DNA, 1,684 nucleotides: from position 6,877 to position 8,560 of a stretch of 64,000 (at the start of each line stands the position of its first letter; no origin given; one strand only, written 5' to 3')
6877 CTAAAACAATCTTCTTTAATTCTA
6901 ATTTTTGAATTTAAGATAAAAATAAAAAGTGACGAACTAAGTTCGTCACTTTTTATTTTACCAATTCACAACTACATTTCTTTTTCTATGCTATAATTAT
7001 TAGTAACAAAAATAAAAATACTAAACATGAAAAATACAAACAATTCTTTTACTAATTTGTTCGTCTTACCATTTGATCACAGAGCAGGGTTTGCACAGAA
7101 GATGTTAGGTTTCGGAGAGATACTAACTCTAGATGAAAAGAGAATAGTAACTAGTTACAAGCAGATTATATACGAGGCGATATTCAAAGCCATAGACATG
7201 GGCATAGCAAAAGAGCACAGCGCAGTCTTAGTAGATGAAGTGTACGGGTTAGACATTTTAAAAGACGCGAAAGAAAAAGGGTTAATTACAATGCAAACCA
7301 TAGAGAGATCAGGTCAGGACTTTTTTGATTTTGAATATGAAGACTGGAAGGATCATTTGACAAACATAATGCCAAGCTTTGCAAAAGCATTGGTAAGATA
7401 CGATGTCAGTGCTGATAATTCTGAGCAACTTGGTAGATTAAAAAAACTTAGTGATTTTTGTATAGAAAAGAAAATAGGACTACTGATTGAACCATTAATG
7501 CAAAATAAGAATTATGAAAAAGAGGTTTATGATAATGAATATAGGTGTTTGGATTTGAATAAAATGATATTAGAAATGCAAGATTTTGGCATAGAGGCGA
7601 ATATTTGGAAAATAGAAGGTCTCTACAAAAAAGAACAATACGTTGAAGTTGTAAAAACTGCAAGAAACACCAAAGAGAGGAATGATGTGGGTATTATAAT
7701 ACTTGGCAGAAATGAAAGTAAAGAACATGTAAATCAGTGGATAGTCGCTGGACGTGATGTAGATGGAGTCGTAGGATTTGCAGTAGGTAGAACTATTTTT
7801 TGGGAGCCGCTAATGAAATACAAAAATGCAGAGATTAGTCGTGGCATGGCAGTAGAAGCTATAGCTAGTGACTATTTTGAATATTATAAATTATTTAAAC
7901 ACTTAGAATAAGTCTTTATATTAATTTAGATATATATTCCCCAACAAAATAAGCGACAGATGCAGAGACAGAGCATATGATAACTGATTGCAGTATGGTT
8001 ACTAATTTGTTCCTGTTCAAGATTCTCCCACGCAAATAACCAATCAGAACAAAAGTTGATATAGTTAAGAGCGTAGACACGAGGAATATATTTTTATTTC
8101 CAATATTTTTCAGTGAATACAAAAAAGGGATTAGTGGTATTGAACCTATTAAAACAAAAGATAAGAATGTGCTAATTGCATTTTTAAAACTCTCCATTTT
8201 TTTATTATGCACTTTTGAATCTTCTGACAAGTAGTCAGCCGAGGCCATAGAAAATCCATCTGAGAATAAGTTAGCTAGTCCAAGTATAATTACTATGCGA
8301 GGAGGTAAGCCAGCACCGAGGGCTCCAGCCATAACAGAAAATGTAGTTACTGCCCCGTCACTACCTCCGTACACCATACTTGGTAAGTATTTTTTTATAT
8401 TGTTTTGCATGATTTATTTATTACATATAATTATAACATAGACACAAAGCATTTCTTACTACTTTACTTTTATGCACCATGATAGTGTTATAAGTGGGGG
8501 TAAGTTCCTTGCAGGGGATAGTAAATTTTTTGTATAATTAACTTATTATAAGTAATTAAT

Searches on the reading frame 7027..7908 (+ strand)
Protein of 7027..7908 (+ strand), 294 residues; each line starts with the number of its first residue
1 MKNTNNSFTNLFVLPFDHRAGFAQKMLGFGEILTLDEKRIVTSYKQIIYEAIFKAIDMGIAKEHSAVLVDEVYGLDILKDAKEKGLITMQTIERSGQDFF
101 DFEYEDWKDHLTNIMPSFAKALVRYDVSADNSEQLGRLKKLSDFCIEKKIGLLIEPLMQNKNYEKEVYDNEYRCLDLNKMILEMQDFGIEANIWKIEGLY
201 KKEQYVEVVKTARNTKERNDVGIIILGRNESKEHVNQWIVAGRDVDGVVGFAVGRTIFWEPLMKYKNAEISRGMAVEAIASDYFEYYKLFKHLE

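Call 58: search_protein_families(library=pfam, proteins=[window:7027-7908:+], max_evalue=0.001)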
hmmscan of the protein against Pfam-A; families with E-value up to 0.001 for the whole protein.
window:7027-7908:+ (294 aa): 1 family
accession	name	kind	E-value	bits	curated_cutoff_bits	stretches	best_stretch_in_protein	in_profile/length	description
PF09863.15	DUF2090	-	2.6e-25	89.6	27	1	4-290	30-306/310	Uncharacterized protein conserved in bacteria (DUF2090)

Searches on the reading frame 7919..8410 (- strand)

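Call 59: search_protein_families(library=pfam, proteins=[window:7919-8410:-], max_evalue=0.001)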
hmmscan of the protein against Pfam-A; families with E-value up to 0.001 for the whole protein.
window:7919-8410:- (164 aa): 3 families
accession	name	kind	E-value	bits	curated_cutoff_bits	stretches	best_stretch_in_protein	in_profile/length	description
PF01988.24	VIT1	-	2.8e-30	106.2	28.1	2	11-68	3-61/214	VIT family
PF13347.12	MFS_2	-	0.00014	21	27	1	37-156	226-334/427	MFS/sugar transport protein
PF06197.19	DUF998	-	0.00039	20.5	30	1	22-154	59-180/184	Protein of unknown function (DUF998)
